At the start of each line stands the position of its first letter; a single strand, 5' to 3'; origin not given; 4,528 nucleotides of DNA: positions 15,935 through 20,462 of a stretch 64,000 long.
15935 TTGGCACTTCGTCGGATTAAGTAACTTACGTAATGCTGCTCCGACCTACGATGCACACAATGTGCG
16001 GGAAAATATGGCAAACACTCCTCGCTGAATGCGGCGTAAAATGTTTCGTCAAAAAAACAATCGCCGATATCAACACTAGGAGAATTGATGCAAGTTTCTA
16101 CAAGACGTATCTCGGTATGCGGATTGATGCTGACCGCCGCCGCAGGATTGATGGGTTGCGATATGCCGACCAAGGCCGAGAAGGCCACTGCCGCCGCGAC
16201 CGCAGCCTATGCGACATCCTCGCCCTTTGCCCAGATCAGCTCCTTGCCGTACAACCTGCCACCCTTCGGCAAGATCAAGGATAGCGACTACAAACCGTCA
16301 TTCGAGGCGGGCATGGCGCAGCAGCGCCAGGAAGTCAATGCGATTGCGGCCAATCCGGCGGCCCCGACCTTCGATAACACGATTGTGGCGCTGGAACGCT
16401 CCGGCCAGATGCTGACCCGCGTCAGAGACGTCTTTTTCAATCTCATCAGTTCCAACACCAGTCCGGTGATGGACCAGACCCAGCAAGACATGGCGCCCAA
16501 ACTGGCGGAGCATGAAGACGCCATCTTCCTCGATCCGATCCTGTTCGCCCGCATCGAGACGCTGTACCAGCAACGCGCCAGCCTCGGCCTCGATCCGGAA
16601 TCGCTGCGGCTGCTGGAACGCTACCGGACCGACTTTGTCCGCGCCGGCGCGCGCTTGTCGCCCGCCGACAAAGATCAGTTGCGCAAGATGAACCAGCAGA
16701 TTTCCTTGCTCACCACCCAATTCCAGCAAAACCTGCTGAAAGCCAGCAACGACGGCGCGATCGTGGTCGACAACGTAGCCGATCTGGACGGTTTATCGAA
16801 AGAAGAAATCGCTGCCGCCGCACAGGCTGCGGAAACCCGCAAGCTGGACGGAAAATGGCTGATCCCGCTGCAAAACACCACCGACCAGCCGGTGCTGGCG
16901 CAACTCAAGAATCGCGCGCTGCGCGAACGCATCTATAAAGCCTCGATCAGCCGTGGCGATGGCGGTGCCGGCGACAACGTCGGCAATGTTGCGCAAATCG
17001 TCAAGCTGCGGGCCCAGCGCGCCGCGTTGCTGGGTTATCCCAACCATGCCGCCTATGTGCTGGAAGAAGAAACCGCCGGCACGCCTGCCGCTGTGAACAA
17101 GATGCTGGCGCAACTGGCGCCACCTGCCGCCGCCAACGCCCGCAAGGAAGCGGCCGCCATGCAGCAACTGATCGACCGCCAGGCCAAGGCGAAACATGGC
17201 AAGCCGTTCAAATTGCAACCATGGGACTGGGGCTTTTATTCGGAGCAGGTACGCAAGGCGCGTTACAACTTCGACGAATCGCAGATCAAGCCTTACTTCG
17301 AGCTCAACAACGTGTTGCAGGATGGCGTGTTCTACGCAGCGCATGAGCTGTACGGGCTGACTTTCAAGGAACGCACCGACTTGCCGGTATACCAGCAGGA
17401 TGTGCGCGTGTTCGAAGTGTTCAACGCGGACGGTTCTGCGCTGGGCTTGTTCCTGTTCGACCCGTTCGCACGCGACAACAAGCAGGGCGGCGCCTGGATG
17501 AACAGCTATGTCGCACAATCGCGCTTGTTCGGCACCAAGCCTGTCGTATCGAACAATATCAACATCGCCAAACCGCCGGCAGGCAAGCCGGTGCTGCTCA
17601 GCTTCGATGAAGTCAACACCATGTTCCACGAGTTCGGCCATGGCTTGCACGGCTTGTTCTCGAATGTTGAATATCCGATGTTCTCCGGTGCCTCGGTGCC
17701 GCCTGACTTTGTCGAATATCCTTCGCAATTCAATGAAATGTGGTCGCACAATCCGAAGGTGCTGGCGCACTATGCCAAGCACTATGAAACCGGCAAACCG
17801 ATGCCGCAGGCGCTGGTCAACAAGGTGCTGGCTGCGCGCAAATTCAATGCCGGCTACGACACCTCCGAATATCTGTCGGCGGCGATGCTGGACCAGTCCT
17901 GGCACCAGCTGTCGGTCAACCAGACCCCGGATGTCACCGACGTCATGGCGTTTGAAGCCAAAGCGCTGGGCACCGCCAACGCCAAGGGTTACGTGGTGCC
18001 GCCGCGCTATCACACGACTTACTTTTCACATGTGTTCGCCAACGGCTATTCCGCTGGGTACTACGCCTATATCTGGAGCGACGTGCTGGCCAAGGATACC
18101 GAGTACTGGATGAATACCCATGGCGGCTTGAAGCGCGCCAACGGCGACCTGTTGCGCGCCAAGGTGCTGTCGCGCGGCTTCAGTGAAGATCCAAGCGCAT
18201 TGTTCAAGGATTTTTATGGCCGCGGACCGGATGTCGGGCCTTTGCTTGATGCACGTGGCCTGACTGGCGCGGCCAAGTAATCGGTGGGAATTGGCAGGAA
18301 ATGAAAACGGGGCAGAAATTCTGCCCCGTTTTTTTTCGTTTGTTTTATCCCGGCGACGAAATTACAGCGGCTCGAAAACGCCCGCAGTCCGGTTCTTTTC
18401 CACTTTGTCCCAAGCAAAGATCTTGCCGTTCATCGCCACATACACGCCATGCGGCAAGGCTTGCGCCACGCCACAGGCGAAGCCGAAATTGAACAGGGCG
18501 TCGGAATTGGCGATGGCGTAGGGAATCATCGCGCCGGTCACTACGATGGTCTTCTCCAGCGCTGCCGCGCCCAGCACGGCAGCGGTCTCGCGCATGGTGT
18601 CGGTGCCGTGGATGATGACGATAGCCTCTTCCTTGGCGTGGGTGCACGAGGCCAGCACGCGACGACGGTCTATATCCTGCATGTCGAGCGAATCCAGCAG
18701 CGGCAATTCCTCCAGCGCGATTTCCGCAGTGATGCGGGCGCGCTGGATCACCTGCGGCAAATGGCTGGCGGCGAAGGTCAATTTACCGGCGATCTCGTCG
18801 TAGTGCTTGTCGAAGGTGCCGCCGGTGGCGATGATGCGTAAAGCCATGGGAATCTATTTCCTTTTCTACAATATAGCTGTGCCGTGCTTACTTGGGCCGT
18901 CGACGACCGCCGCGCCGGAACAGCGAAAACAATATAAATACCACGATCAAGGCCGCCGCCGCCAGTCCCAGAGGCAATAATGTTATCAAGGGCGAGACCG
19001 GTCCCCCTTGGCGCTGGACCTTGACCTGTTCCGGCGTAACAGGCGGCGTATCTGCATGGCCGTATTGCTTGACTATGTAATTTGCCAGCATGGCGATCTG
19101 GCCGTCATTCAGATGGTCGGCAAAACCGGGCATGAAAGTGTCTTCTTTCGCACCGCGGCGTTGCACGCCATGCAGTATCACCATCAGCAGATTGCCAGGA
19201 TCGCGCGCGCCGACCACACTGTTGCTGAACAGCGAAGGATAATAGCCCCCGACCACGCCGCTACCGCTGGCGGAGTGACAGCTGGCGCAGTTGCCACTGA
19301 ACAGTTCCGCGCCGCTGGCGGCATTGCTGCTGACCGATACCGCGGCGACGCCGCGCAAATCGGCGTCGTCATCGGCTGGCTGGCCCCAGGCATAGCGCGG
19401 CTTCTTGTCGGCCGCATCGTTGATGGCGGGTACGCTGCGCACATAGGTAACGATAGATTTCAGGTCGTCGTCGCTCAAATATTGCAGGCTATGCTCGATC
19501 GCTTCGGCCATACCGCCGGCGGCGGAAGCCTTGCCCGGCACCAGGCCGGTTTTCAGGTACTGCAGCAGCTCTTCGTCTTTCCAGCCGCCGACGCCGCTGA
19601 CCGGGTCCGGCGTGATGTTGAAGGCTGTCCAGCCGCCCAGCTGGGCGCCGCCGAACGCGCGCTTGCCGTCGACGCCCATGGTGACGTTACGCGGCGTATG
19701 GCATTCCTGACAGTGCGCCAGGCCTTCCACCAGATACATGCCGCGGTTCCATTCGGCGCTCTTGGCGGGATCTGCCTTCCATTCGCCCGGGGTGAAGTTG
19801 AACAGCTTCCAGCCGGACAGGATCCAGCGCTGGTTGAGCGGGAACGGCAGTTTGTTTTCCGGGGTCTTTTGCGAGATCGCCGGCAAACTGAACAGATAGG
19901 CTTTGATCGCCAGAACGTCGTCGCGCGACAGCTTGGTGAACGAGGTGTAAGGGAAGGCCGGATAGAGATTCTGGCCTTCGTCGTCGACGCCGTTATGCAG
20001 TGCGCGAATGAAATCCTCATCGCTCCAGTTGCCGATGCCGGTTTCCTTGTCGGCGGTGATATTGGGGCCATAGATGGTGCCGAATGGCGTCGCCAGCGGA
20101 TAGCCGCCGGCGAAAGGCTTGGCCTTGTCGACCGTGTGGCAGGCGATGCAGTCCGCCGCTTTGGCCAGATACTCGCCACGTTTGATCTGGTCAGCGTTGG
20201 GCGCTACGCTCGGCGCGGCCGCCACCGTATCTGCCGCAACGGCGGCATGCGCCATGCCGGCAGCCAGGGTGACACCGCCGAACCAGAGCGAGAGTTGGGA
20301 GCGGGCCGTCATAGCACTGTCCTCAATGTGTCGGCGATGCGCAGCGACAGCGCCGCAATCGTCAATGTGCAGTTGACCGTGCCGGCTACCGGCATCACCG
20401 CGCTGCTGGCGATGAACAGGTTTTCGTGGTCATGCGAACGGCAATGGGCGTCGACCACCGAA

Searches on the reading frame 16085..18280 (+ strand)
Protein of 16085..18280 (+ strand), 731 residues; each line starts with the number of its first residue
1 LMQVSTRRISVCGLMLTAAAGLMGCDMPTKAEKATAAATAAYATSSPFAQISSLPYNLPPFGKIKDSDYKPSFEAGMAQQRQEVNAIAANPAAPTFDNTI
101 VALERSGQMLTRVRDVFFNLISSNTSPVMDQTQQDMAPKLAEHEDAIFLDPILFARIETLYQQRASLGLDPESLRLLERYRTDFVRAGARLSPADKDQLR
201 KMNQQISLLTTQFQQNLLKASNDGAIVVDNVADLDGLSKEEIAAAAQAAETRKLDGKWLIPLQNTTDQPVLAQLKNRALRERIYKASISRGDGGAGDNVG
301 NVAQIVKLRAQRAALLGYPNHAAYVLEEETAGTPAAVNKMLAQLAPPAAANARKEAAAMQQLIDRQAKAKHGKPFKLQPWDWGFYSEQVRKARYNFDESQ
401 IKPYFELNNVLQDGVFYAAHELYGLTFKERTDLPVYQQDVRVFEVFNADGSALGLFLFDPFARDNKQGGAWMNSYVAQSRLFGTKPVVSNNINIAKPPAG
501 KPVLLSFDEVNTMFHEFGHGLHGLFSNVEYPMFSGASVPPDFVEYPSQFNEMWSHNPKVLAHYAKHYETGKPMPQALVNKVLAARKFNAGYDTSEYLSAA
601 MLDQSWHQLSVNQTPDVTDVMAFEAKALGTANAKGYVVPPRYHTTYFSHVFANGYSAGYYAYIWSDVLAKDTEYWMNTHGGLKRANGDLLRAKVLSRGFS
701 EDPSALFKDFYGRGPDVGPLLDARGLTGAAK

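Call 78: search_protein_families(library=pfam, proteins=[window:16085-18280:+], max_evalue=0.00001)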
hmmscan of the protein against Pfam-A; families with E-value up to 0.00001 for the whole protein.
window:16085-18280:+ (731 aa): 1 family
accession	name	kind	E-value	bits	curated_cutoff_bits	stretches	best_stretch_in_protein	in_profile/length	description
PF01432.26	Peptidase_M3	-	6.4e-123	411.9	27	1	271-725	2-456/457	Peptidase family M3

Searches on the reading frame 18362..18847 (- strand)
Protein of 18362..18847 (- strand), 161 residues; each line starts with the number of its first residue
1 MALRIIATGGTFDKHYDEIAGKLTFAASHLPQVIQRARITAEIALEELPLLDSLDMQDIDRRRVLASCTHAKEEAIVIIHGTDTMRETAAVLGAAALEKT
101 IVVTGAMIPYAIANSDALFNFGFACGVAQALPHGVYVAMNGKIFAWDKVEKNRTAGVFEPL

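Call 78: search_protein_families(library=pfam, proteins=[window:18362-18847:-], max_evalue=0.00001)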
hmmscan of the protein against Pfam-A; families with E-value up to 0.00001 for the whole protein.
window:18362-18847:- (161 aa): 1 family
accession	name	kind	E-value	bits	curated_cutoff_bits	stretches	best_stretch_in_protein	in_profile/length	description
PF00710.25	Asparaginase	-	5e-27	95.1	22.5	1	4-155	3-164/193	Asparaginase, N-terminal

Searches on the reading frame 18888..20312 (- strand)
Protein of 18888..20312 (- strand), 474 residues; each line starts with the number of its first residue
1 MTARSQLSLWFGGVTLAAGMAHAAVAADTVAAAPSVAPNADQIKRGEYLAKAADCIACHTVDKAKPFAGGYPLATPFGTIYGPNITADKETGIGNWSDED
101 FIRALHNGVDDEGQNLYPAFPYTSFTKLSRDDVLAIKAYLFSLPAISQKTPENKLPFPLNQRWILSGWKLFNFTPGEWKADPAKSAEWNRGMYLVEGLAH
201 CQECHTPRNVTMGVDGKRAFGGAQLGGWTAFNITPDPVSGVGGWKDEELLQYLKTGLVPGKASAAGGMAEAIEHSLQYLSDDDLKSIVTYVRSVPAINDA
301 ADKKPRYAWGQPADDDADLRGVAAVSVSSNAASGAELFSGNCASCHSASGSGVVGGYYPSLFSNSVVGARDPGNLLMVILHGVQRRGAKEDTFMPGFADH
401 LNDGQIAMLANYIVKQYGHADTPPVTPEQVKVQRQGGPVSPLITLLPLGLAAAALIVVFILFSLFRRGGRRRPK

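Call 78: search_protein_families(library=pfam, proteins=[window:18888-20312:-], max_evalue=0.00001)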
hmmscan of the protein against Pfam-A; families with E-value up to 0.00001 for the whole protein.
window:18888-20312:- (474 aa): 2 families
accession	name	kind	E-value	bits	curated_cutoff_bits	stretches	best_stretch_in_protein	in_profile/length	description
PF00034.26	Cytochrom_C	-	2.5e-24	86.8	21.3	2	331-414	1-87/90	Cytochrome c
PF13442.11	Cytochrome_CBB3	-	1.7e-20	73.6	27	1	330-413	2-68/68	Cytochrome C oxidase, cbb3-type, subunit III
